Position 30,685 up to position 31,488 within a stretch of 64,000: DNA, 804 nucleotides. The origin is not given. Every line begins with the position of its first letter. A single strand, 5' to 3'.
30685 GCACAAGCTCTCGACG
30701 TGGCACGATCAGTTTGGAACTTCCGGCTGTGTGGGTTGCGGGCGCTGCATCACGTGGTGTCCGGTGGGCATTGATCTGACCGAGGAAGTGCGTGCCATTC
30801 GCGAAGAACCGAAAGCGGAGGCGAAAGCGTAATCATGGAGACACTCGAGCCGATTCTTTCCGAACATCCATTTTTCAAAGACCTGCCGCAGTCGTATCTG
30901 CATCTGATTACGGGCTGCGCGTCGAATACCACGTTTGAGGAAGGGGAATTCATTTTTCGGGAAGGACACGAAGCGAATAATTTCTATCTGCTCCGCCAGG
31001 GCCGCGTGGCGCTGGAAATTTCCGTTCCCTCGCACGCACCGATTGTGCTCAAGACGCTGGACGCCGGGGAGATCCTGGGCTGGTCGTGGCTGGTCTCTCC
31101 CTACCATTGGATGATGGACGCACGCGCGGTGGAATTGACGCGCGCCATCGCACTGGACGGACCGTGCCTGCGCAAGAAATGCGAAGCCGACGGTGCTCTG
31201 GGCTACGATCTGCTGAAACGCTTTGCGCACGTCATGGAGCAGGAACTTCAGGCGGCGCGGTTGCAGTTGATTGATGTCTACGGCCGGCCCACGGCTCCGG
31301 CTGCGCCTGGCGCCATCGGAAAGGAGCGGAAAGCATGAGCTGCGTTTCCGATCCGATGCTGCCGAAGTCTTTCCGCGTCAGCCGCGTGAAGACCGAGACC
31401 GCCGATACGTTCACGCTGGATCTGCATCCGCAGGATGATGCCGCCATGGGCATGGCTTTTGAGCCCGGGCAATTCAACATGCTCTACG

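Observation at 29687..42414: Group-3b-type [NiFe]-hydrogenase operon with a stand-alone cNMP-binding protein and a Pat-type acyl-CoA-synthetase/GNAT fusion embedded between the structural and maturation genes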

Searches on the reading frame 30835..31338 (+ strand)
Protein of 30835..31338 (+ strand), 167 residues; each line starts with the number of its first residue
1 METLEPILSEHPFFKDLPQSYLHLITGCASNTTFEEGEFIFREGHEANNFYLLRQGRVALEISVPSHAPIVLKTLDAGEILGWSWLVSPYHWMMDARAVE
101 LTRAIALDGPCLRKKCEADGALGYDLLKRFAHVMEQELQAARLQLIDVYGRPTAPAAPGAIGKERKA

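Call 5: search_protein_families(library=pfam, proteins=[window:30835-31338:+], max_evalue=0.01)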
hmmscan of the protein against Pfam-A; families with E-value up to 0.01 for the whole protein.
window:30835-31338:+ (167 aa): 1 family
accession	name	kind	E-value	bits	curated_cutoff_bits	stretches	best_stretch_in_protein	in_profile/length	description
PF00027.35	cNMP_binding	-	9.7e-13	48.3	27.5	1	33-118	3-88/89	Cyclic nucleotide-binding domain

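Call 6: search_protein_families(library=ncbifam, proteins=[window:30835-31338:+], max_evalue=0.01)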
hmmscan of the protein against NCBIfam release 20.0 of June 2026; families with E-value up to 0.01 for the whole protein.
window:30835-31338:+ (167 aa): 4 families
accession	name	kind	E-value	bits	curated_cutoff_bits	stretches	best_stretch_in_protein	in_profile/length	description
NF041163.2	encap_f2b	equivalog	5.2e-07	29.1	400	1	8-136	73-202/450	family 2B encapsulin nanocompartment shell protein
NF006901.0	PRK09392.1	equivalog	0.00033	20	211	1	9-134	10-134/236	transcriptional activator FtrB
TIGR03896.1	cyc_nuc_ocin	subfamily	0.00056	19.4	161.05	1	33-141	165-273/317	bacteriocin-type transport-associated protein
NF050815.1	TransActFtrBCaul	equivalog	0.0024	17.2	300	1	17-127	20-129/251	transcriptional activator FtrB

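Call 25: search_dna_similar(query=window:30835-31338:+, collection=plasmids, mode=protein, max_evalue=0.001, max_rows=30)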
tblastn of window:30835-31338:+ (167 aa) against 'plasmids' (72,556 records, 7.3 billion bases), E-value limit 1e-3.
Records with a match: 32; places in all: 34; records where one place covers at least 80% of the query: 15.
Best place of each record, by identity: <60% 32.
By first word of the organism name: Streptomyces 14; Rhodococcus 6; Azospirillum 4; Burkholderia 2; Embleya 2; Paraburkholderia 1; Pandoraea 1; Alloyangia 1; Pseudosulfitobacter 1.
By predicted mobility (MOB-suite, as given by PLSDB): non-mobilizable 20; mobilizable 10; conjugative 2.
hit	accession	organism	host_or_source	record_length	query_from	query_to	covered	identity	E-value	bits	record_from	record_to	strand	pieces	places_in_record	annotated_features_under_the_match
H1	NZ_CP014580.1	Paraburkholderia phytofirmans OLGA172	-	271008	1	159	95%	57.9%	2e-53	188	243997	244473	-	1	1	cyclic nucleotide-binding domain-containing protein | FAD/NAD(P)-binding protein | 4Fe-4S dicluster domain-containing protein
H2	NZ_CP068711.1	Burkholderia thailandensis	soil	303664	1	151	90%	54.3%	9e-51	181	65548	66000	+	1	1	cyclic nucleotide-binding domain-containing protein | 4Fe-4S dicluster domain-containing protein | FAD/NAD(P)-binding protein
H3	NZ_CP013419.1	Burkholderia savannae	soil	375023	1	151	90%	51.7%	1e-51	183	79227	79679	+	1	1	cyclic nucleotide-binding domain-containing protein | 4Fe-4S dicluster domain-containing protein | FAD/NAD(P)-binding protein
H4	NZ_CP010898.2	Pandoraea vervacti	bacteria,uncultivated field soil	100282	1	151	90%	48.3%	2e-39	148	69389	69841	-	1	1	cyclic nucleotide-binding domain-containing protein | 4Fe-4S dicluster domain-containing protein | FAD/NAD(P)-binding protein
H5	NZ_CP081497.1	Streptomyces sp. BHT-5-2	whole organism,plant soil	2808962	8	165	95%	35.9%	3e-26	110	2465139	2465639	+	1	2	none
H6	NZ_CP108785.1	Embleya sp. NBC_00888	-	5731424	5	150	87%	37.5%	1e-26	111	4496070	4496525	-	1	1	none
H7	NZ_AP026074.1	Streptomyces nigrescens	-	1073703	8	158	90%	35.9%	4e-22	99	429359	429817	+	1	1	none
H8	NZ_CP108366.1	Streptomyces sp. NBC_01340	-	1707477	17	161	87%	34.5%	2e-22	99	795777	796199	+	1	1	none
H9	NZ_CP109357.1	Streptomyces sp. NBC_01562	-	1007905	17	161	87%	34.5%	2e-22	99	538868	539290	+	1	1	record has no annotation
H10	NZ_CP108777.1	Embleya sp. NBC_00896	-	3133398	17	150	80%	35.1%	6e-23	100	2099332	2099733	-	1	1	none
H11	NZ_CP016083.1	Streptomyces sp. SAT1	Adenophora trachelioides Maxim.,single ...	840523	17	149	80%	35.3%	2e-20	94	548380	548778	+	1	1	cyclic nucleotide-binding domain-containing protein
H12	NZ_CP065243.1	Streptomyces clavuligerus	cell culture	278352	28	155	77%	36.2%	7e-19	89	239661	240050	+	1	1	cyclic nucleotide-binding domain-containing protein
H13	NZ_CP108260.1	Streptomyces sp. NBC_00055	-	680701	29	150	73%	37.7%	3e-22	99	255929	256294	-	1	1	cyclic nucleotide-binding domain-containing protein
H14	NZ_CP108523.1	Streptomyces sp. NBC_01230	-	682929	29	150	73%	37.7%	3e-22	99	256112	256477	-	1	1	cyclic nucleotide-binding domain-containing protein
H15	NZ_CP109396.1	Streptomyces sp. NBC_01527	-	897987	29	150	73%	37.7%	3e-22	99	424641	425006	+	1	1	cyclic nucleotide-binding domain-containing protein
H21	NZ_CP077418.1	Rhodococcus qingshengii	pure culture,oil-contaminated water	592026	37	151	69%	37.4%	1e-16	83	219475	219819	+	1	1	cyclic nucleotide-binding domain-containing protein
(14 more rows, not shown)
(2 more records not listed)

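Call 26: get_annotated_region(hit=H21, flank=6000)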
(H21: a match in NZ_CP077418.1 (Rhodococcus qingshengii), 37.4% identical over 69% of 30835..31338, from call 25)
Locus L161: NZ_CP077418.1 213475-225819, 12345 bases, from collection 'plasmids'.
description: Rhodococcus qingshengii strain TG-1 plasmid unnamed2, complete sequence
organism: Rhodococcus qingshengii (NCBI taxid 334542)
taxonomy: Bacteria; Actinomycetota; Actinomycetes; Mycobacteriales; Nocardiaceae; Rhodococcus; Rhodococcus qingshengii
host: -; source: pure culture,oil-contaminated water; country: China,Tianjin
typing (MOB-suite, as given by PLSDB): mobilizable; relaxase MOBP
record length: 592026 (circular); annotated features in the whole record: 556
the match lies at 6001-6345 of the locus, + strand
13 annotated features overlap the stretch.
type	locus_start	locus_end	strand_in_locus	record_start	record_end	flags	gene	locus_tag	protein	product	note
CDS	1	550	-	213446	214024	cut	-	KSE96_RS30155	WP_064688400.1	CBS domain-containing protein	-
CDS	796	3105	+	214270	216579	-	ppsA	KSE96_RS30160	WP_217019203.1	phosphoenolpyruvate synthase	GO:0016310 - phosphorylation [Evidence IEA]; GO:0006090 - pyruvate metabolic process [Evidence IEA]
CDS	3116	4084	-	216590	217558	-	-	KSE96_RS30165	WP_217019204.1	1-phosphofructokinase family hexose kinase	-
CDS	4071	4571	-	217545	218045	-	-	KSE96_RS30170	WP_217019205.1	GNAT family N-acetyltransferase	-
CDS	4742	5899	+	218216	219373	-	-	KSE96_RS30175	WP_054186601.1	4Fe-4S dicluster domain-containing protein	-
CDS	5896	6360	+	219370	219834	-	-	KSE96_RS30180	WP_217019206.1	cyclic nucleotide-binding domain-containing protein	-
CDS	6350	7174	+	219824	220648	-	-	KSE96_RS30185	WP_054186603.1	FAD/NAD(P)-binding protein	-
CDS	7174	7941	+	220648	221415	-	-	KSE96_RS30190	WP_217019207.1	oxidoreductase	-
CDS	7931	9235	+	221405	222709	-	-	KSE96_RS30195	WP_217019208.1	Ni/Fe hydrogenase subunit alpha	-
CDS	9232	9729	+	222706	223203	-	-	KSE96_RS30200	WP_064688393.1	hydrogenase maturation protease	-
CDS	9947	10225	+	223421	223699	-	-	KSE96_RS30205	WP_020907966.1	DUF1876 domain-containing protein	-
CDS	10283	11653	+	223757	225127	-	-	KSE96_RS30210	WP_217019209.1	wax ester/triacylglycerol synthase family O-acyltransferase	-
CDS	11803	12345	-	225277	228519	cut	otsB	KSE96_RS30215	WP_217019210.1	trehalose-phosphatase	GO:0005992 - trehalose biosynthetic process [Evidence IEA]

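Call 27: get_annotated_region(hit=H1, flank=9000)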
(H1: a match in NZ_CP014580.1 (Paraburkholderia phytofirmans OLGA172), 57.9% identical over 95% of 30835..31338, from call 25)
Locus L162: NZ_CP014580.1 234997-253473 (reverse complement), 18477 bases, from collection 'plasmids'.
description: Paraburkholderia phytofirmans OLGA172 plasmid pOLGA1, complete sequence
organism: Paraburkholderia phytofirmans OLGA172 (NCBI taxid 1417228)
taxonomy: Bacteria; Pseudomonadota; Betaproteobacteria; Burkholderiales; Burkholderiaceae; Paraburkholderia; Paraburkholderia phytofirmans; Paraburkholderia phytofirmans OLGA172
host: -; source: -; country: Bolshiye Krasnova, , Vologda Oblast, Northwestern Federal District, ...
typing (MOB-suite, as given by PLSDB): non-mobilizable; replicon rep_cluster_186
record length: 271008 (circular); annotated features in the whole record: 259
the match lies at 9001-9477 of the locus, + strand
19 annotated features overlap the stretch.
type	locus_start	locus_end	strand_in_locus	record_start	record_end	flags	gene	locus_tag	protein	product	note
CDS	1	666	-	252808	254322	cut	-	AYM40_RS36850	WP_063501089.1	ArsR family transcriptional regulator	GO:0006355 - regulation of DNA-templated transcription [Evidence IEA]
CDS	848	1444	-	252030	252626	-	-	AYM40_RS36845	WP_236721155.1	c-type cytochrome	-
CDS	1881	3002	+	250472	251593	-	-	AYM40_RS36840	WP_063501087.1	winged helix-turn-helix domain-containing protein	-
CDS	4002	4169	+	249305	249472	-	-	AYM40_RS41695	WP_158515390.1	hypothetical protein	-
CDS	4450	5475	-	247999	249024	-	-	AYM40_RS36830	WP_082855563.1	universal stress protein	-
CDS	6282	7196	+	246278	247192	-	-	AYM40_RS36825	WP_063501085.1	slipin family protein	-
CDS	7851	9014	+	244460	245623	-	-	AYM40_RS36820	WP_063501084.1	4Fe-4S dicluster domain-containing protein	-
CDS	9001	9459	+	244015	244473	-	-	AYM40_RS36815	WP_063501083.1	cyclic nucleotide-binding domain-containing protein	-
CDS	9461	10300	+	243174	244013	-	-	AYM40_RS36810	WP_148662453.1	FAD/NAD(P)-binding protein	-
CDS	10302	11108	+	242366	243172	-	-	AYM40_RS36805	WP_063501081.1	oxidoreductase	-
CDS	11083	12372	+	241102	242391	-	-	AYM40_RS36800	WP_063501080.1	nickel-dependent hydrogenase large subunit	-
CDS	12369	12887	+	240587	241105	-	-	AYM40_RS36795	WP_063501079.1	hydrogenase maturation protease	-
CDS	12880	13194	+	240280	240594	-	-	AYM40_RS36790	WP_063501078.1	hydrogenase/urease maturation nickel metallochaperone HypA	GO:0051604 - protein maturation [Evidence IEA]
CDS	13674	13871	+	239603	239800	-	-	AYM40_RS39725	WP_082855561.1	hypothetical protein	-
CDS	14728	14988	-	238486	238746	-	-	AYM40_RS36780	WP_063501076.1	hypothetical protein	-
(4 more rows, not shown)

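Call 55: find_homologous_proteins(query=window:30835-31338:+, max_evalue=0.00001)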
Query window:30835-31338:+ (167 aa): 4303 proteins with E <= 0.00001 among 4450 candidates; the best 120 are listed.
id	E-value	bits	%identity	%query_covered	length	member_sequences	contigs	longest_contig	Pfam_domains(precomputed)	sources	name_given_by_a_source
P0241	2.0e-108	378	100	100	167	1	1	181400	PF00027.36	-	-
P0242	1.3e-76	274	76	95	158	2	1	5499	PF00027.36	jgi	jgi:CRP/FNR family transcriptional regulator, cyclic AMP receptor protein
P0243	1.6e-71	258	72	95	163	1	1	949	PF00027.36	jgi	jgi:CRP-like cAMP-binding protein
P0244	2.1e-71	257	72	95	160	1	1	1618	PF00027.36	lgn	-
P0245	1.4e-68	248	69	96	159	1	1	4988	PF00027.36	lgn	-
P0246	1.1e-67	245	71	90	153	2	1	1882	PF00027.36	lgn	-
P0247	1.2e-67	245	70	90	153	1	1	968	PF00027.36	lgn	-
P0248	2.6e-67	244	71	90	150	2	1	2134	PF00027.36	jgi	jgi:CRP/FNR family cyclic AMP-dependent transcriptional regulator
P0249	6.1e-67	243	69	92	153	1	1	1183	PF00027.36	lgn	-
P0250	1.5e-66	242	68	90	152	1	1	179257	PF00027.36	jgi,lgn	jgi:CRP-like cAMP-binding protein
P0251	6.9e-66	239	67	92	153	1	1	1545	PF00027.36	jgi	jgi:CRP/FNR family cyclic AMP-dependent transcriptional regulator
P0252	7.7e-66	239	68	91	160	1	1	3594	PF00027.36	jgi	jgi:CRP/FNR family transcriptional regulator, cyclic AMP receptor protein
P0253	8.5e-66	239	70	90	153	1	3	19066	PF00027.36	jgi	jgi:CRP-like cAMP-binding protein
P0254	1.4e-65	238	69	90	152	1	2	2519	PF00027.36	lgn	-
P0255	1.6e-65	238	68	90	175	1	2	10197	PF00027.36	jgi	jgi:CRP/FNR family cyclic AMP-dependent transcriptional regulator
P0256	2.2e-65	238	69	95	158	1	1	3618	PF00027.36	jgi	-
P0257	2.3e-65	238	70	90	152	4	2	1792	PF00027.36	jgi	-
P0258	3.1e-65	237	69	90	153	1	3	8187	PF00027.36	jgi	jgi:CRP-like cAMP-binding protein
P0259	3.1e-65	237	68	92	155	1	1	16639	PF00027.36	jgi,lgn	jgi:CRP-like cAMP-binding protein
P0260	4.3e-65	237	69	90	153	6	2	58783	PF00027.36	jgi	jgi:CRP-like cAMP-binding protein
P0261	5.1e-65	237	69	90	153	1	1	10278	PF00027.36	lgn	-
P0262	6.5e-65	236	67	90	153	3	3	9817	PF00027.36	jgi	jgi:CRP-like cAMP-binding protein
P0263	6.6e-65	236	69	90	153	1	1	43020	PF00027.36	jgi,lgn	jgi:CRP-like cAMP-binding protein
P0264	9.4e-65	236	69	90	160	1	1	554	PF00027.36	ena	-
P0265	1.1e-64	235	71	90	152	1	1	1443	PF00027.36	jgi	-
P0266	1.2e-64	235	66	90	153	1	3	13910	PF00027.36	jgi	jgi:CRP-like cAMP-binding protein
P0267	1.9e-64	235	66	90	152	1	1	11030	PF00027.36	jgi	jgi:CRP-like cAMP-binding protein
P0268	2.0e-64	235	63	92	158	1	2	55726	PF00027.36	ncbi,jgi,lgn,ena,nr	ncbi:MAG TPA: cyclic nucleotide-binding domain-containing protein [Planctomycetota bacterium]|nr:cyc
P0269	2.2e-64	234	69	90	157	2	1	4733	PF00027.36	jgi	jgi:CRP/FNR family cyclic AMP-dependent transcriptional regulator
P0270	2.7e-64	234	67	90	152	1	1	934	PF00027.36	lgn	-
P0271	3.2e-64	234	67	90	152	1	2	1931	PF00027.36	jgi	jgi:CRP/FNR family cyclic AMP-dependent transcriptional regulator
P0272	3.3e-64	234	67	90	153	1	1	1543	PF00027.36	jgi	jgi:CRP/FNR family transcriptional regulator, cyclic AMP receptor protein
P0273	3.7e-64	234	66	92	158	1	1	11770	PF00027.36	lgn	-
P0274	3.8e-64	234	69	90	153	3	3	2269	PF00027.36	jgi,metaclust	metaclust:\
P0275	3.9e-64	234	68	90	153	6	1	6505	PF00027.36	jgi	jgi:CRP-like cAMP-binding protein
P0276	4.3e-64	234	68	90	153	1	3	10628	PF00027.36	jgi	jgi:CRP/FNR family cyclic AMP-dependent transcriptional regulator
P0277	4.3e-64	234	69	90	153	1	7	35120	PF00027.36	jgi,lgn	jgi:CRP-like cAMP-binding protein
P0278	4.6e-64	233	67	90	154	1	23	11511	PF00027.36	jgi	jgi:CRP/FNR family cyclic AMP-dependent transcriptional regulator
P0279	5.4e-64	233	67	90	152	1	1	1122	PF00027.36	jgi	jgi:CRP-like cAMP-binding protein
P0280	5.6e-64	233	68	90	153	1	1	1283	PF00027.36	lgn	-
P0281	8.8e-64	233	67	89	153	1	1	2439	PF00027.36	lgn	-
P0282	9.1e-64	232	67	90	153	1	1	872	PF00027.36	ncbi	-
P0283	9.3e-64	232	67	90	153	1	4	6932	PF00027.36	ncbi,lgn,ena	ncbi:MAG: cyclic nucleotide-binding domain-containing protein [Bacteroidota bacterium]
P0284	9.8e-64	232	67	91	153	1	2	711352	PF00027.36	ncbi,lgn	ncbi:MAG: cyclic nucleotide-binding domain-containing protein [Candidatus Binatia bacterium]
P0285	1.1e-63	232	69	90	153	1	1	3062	PF00027.36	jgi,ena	jgi:CRP-like cAMP-binding protein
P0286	1.1e-63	232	68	90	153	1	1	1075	PF00027.36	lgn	-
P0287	1.2e-63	232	69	90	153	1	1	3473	PF00027.36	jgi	jgi:CRP/FNR family cyclic AMP-dependent transcriptional regulator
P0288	1.2e-63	232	68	90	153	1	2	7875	PF00027.36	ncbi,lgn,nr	ncbi:MAG: cyclic nucleotide-binding domain-containing protein [Acidobacteriota bacterium]|nr:cyclic 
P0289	1.2e-63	232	67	90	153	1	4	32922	PF00027.36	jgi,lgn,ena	-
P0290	1.2e-63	232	67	90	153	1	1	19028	PF00027.36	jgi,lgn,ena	-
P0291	1.2e-63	232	67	90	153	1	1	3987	PF00027.36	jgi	-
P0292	1.3e-63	232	66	90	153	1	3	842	PF00027.36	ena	-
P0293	1.5e-63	232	68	90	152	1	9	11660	PF00027.36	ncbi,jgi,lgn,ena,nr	ncbi:MAG: cyclic nucleotide-binding domain-containing protein [Deltaproteobacteria bacterium]|nr:cyc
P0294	1.9e-63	231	67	90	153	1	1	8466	PF00027.36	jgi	jgi:CRP/FNR family cyclic AMP-dependent transcriptional regulator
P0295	2.0e-63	231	67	90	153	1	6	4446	PF00027.36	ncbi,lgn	-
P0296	2.0e-63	231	67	90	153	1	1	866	PF00027.36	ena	-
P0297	2.1e-63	231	61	97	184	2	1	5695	PF00027.36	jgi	-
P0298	2.2e-63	231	68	90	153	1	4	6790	PF00027.36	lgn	-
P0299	2.3e-63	231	67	92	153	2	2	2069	PF00027.36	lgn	-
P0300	2.3e-63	231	67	92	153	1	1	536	PF00027.36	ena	-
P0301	2.5e-63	231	67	90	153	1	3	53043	PF00027.36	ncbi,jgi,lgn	jgi:CRP-like cAMP-binding protein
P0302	2.5e-63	231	67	90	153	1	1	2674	PF00027.36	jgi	jgi:CRP-like cAMP-binding protein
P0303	2.6e-63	231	67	90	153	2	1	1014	PF00027.36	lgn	-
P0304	3.1e-63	231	66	90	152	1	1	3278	PF00027.36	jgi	-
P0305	3.1e-63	231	65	90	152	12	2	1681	PF00027.36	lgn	-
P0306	3.2e-63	231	68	90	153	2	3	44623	PF00027.36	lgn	-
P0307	3.5e-63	231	67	90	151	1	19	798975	PF00027.36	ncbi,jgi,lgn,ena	jgi:CRP-like cAMP-binding protein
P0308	3.5e-63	231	67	90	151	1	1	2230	PF00027.36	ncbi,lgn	-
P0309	3.6e-63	231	66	90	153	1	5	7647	PF00027.36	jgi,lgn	jgi:CRP-like cAMP-binding protein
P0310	3.7e-63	231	66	90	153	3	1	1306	PF00027.36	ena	-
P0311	3.7e-63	230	68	90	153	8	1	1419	PF00027.36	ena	-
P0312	3.8e-63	230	65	90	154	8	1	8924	PF00027.36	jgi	-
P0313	4.2e-63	230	68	90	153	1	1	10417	PF00027.36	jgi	jgi:CRP/FNR family transcriptional regulator, cyclic AMP receptor protein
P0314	4.8e-63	230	67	90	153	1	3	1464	PF00027.36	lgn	-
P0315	4.8e-63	230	67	90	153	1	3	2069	PF00027.36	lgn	-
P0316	4.8e-63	230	64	90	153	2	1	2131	PF00027.36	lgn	-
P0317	4.8e-63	230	66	90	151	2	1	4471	PF00027.36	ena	-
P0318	4.9e-63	230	66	90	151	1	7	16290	PF00027.36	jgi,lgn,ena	jgi:CRP-like cAMP-binding protein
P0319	5.0e-63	230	66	90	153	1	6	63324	PF00027.36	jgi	jgi:CRP/FNR family cyclic AMP-dependent transcriptional regulator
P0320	5.6e-63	230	68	90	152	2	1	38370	PF00027.36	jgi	jgi:CRP-like cAMP-binding protein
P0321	5.6e-63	230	67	90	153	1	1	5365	PF00027.36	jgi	jgi:CRP-like cAMP-binding protein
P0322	5.7e-63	230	67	90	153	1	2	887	PF00027.36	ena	-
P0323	5.8e-63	230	67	90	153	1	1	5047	PF00027.36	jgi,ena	jgi:CRP-like cAMP-binding protein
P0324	6.2e-63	230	66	91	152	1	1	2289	PF00027.36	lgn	-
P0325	6.3e-63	230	67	90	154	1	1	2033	PF00027.36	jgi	jgi:CRP/FNR family cyclic AMP-dependent transcriptional regulator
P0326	6.6e-63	230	67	90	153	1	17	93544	PF00027.36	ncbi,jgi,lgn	-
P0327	6.9e-63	230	66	90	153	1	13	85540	PF00027.36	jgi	jgi:CRP/FNR family cyclic AMP-dependent transcriptional regulator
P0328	7.0e-63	230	66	90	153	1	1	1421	PF00027.36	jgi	jgi:CRP/FNR family cyclic AMP-dependent transcriptional regulator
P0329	7.8e-63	229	65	92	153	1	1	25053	PF00027.36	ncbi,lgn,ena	-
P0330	8.6e-63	229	67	90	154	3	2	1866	PF00027.36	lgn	-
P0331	8.9e-63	229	67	90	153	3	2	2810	PF00027.36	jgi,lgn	jgi:CRP-like cAMP-binding protein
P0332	9.1e-63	229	66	90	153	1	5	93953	PF00027.36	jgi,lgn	-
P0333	9.2e-63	229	67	90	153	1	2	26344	PF00027.36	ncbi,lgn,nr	ncbi:MAG TPA: cyclic nucleotide-binding domain-containing protein [Blastocatellia bacterium]|nr:cycl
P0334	1.1e-62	229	65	90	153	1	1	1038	PF00027.36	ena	-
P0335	1.1e-62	229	66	90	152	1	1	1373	PF00027.36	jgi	jgi:CRP-like cAMP-binding protein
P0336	1.1e-62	229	67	90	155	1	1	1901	PF00027.36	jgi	jgi:CRP-like cAMP-binding protein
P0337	1.2e-62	229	66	90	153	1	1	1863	PF00027.36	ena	-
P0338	1.2e-62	229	67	90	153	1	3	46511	PF00027.36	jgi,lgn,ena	jgi:CRP-like cAMP-binding protein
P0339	1.2e-62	229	68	90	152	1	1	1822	PF00027.36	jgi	jgi:CRP-like cAMP-binding protein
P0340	1.2e-62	229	67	90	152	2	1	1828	PF00027.36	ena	-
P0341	1.3e-62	229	65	91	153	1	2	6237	PF00027.36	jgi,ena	-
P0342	1.5e-62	229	67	90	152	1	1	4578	PF00027.36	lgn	-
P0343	1.5e-62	229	65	92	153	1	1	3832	PF00027.36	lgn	-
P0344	1.5e-62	229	65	92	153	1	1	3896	PF00027.36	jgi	jgi:CRP-like cAMP-binding protein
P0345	1.5e-62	228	65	90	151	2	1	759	PF00027.36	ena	-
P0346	1.6e-62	228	65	90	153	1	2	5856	PF00027.36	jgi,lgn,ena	jgi:CRP-like cAMP-binding protein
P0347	1.6e-62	228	66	90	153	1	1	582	PF00027.36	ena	-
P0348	1.7e-62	228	66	90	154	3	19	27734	PF00027.36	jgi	jgi:CRP/FNR family cyclic AMP-dependent transcriptional regulator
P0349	1.7e-62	228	67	90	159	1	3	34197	PF00027.36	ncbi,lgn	ncbi:MAG: cyclic nucleotide-binding domain-containing protein [bacterium]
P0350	1.8e-62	228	67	90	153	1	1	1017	PF00027.36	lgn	-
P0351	1.8e-62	228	65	89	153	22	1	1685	PF00027.36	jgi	jgi:CRP/FNR family cyclic AMP-dependent transcriptional regulator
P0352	1.8e-62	228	66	90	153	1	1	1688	PF00027.36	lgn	-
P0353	1.8e-62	228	65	91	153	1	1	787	PF00027.36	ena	-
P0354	2.0e-62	228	62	92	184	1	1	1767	PF00027.36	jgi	jgi:CRP-like cAMP-binding protein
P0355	2.1e-62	228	64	92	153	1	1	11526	PF00027.36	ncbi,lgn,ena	-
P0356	2.2e-62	228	67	90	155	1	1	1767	PF00027.36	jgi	jgi:CRP-like cAMP-binding protein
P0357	2.2e-62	228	64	90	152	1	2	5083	PF00027.36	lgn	-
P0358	2.2e-62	228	68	90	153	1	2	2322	PF00027.36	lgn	-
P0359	2.3e-62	228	63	92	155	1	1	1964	PF00027.36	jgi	jgi:CRP-like cAMP-binding protein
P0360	2.4e-62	228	69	90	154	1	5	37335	PF00027.36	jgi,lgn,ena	jgi:CRP-like cAMP-binding protein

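Call 65: predict_structure(alignment_id=A3)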
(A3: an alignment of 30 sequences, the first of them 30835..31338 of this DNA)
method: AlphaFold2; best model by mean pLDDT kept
length: 167 residues; sequences in the alignment: 30
mean_pLDDT: 80.9   pTM: 0.71
mean pLDDT of the five models: 80.9, 77.2, 72.6, 57.6, 39.9
residues with pLDDT >= 90: 78; 70-90: 55; 50-70: 20; < 50: 14
segments of 3 or more residues with pLDDT < 50: 155-167
pLDDT, mean of each block of 10 residues (from residue 1): 83 92 94 93 75 93 77 89 71 83 93 92 91 83 71 46 35
secondary structure, 60 per line:
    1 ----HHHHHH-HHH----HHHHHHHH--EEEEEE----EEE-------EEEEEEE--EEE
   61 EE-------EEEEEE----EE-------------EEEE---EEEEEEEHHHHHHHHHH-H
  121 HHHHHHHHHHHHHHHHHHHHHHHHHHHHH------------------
elements in order: H5-10 H19-26 E29-34 E39-41 E49-55 E58-62 E70-75 E95-98 E102-108 H109-118 H120-149
